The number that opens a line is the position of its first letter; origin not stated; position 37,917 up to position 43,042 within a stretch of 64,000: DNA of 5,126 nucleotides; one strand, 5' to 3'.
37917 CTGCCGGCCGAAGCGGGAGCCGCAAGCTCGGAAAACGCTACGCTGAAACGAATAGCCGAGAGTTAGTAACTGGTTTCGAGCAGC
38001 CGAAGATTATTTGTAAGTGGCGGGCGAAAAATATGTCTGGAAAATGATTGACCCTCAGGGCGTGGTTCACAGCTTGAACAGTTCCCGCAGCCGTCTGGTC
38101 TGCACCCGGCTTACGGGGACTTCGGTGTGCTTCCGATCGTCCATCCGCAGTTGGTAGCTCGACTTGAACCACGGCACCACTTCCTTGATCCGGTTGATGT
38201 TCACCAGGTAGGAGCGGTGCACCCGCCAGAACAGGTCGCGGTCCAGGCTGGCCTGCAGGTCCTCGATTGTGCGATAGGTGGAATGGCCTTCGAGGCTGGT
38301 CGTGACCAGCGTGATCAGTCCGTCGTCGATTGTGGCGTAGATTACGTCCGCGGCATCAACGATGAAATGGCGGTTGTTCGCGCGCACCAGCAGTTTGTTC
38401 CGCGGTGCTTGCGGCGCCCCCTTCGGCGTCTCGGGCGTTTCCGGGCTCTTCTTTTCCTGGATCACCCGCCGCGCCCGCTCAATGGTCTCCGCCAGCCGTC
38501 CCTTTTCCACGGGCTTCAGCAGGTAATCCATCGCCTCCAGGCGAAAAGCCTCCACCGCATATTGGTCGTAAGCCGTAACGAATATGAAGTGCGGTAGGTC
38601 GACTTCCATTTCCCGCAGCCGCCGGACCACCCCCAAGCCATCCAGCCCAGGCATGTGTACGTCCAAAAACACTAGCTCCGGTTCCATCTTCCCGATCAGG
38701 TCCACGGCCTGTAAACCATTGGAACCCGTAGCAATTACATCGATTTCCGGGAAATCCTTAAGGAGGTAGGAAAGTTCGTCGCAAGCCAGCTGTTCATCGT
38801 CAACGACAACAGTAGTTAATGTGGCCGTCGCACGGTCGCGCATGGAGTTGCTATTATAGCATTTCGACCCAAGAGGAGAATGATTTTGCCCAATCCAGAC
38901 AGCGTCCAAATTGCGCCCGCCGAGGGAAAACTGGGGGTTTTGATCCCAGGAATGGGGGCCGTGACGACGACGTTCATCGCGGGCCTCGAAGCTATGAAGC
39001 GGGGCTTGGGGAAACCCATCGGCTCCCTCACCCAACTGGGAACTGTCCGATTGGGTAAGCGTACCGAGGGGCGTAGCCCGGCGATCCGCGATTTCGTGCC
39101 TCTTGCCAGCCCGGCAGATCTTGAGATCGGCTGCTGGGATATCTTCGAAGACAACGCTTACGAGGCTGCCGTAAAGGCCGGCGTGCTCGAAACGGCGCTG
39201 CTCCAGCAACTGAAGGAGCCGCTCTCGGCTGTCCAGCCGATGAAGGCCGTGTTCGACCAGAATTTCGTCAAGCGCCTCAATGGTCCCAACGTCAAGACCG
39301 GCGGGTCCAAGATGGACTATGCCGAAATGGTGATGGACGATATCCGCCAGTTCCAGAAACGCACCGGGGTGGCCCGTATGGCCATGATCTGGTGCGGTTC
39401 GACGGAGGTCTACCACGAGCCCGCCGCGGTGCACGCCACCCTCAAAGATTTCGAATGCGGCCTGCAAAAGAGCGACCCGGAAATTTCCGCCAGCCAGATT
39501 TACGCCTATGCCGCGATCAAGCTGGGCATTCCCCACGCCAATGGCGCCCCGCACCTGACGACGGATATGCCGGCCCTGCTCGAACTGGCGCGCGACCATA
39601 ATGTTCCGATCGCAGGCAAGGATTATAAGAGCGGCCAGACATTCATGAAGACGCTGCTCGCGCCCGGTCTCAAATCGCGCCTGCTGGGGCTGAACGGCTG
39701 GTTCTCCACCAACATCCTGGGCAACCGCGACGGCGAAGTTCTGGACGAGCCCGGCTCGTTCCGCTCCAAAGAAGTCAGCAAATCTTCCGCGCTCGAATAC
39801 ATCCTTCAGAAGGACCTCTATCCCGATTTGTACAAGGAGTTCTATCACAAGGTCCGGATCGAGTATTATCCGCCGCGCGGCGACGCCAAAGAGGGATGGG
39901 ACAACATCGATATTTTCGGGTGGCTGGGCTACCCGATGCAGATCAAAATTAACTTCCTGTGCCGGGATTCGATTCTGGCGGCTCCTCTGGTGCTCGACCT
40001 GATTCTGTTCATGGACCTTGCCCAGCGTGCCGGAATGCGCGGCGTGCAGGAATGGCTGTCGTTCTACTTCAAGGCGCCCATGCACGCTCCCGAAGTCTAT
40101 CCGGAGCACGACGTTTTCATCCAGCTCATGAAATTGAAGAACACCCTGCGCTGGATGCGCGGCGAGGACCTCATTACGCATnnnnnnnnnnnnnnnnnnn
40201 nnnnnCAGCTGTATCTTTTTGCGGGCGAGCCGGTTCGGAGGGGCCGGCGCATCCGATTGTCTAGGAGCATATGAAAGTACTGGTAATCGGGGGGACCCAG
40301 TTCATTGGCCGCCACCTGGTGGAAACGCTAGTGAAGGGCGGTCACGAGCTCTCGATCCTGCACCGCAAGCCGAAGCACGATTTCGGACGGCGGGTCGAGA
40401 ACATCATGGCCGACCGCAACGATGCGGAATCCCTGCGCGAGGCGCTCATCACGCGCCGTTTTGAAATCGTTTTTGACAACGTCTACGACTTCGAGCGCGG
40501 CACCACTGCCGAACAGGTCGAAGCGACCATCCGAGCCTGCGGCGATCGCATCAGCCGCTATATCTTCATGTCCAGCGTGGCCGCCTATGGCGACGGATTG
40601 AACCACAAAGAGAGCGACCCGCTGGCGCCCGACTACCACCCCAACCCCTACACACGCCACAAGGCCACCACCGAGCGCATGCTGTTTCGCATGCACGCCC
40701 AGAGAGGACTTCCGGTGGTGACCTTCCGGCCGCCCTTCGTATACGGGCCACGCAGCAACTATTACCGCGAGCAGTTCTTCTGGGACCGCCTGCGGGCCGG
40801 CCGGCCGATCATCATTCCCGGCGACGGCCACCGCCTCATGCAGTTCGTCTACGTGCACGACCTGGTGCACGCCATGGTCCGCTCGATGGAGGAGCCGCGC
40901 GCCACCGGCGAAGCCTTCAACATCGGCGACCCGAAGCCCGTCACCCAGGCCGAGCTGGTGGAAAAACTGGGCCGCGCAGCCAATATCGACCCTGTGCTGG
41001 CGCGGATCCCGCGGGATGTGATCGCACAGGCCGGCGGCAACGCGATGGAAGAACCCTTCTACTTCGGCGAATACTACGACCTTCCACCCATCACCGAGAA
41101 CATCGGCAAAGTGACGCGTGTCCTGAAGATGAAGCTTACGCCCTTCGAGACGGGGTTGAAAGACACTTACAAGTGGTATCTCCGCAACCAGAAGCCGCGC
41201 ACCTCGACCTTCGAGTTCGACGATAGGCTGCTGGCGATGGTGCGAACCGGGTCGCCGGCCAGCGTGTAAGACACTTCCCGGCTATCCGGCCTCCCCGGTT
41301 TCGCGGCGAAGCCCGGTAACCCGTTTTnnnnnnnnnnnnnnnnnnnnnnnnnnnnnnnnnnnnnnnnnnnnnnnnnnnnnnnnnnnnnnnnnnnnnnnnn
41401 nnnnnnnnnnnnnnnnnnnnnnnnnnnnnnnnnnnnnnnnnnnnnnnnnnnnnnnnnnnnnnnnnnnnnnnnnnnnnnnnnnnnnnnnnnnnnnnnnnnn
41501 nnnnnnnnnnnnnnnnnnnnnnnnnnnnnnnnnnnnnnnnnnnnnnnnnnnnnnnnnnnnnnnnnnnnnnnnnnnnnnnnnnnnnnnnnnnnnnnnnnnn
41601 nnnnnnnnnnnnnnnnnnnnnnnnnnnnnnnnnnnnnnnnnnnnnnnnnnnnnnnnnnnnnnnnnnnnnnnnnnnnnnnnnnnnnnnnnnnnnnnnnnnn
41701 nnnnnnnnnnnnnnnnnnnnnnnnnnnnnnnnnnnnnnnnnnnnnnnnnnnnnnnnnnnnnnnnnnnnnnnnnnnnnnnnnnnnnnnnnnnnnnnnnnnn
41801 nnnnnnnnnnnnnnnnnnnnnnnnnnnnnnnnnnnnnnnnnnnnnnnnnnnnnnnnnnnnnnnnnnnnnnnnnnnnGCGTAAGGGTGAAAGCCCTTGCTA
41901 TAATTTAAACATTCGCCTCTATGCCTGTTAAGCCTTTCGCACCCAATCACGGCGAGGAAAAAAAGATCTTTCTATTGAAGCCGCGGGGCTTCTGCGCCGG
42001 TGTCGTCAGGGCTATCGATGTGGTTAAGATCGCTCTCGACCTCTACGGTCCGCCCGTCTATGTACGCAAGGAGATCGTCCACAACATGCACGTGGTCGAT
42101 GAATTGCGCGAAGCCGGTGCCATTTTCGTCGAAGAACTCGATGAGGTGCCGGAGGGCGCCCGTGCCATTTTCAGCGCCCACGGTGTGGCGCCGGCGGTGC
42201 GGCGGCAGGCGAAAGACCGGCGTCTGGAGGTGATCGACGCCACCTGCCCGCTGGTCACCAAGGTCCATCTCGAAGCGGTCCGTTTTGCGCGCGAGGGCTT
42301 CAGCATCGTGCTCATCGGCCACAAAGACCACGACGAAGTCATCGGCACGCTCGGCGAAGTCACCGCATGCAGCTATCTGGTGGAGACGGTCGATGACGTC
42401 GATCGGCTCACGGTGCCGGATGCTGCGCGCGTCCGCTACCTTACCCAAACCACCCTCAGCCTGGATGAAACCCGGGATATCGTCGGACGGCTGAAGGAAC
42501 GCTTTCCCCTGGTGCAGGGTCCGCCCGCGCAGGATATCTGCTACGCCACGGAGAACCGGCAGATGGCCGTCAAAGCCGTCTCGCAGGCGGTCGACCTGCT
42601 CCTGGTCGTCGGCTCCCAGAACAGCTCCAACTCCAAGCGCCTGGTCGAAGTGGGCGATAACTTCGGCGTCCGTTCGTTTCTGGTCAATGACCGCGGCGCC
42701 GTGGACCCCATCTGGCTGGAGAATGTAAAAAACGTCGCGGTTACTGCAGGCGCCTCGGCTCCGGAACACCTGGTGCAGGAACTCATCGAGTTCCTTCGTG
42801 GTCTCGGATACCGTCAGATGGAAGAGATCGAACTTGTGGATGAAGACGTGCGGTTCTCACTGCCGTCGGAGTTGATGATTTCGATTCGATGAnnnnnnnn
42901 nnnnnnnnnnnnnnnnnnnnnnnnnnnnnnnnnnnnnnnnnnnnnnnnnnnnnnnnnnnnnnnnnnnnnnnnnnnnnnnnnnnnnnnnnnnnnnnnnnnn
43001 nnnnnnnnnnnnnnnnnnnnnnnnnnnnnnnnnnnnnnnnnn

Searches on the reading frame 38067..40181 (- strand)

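Call 62: search_protein_families(library=pfam, proteins=[window:38067-40181:-], max_evalue=0.00001)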
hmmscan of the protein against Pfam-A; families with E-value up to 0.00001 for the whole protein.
window:38067-40181:- (704 aa): 2 families
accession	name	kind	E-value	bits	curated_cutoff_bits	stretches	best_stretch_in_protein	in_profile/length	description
PF04397.21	LytTR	-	7e-23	81.1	22.6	1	604-702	2-97/98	LytTr DNA-binding domain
PF00072.30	Response_reg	-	2.8e-21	76.2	30.2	1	458-567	2-110/111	Response regulator receiver domain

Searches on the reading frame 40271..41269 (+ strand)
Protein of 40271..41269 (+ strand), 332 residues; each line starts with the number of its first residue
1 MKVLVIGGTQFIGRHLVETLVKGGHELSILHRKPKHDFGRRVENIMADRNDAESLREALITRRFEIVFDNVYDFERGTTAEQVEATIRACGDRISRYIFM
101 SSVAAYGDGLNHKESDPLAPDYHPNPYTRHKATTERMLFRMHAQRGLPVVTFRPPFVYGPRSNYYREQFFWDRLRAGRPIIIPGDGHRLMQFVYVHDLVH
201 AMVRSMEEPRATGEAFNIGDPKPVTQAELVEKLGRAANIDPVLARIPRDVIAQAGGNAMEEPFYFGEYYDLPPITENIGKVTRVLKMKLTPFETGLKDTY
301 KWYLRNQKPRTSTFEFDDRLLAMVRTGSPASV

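Call 62: search_protein_families(library=pfam, proteins=[window:40271-41269:+], max_evalue=0.00001)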
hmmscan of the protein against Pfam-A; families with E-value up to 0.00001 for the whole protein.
window:40271-41269:+ (332 aa): 5 families
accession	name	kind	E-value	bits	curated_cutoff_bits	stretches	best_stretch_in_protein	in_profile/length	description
PF01370.27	Epimerase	-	1.6e-31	110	20.9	1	3-219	1-240/240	NAD dependent epimerase/dehydratase family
PF16363.11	GDP_Man_Dehyd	-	1.8e-14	54.4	27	1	86-232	112-269/332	GDP-mannose 4,6 dehydratase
PF01073.25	3Beta_HSD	-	1.3e-13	51.1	22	1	4-236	1-267/280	3-beta hydroxysteroid dehydrogenase/isomerase family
PF13460.12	NAD_binding_10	-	8e-09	36.1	27.2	1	7-157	1-146/184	NAD(P)H-binding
PF07993.18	NAD_binding_4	-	4.1e-08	33.1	20.1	0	111-160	161-210/258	Male sterility protein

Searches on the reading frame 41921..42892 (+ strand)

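Call 62: search_protein_families(library=pfam, proteins=[window:41921-42892:+], max_evalue=0.00001)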
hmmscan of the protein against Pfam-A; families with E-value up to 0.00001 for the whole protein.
window:41921-42892:+ (323 aa): 1 family
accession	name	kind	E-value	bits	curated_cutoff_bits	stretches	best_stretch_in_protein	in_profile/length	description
PF02401.23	LYTB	-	2.7e-88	296.1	24.5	1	16-292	1-266/267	LytB protein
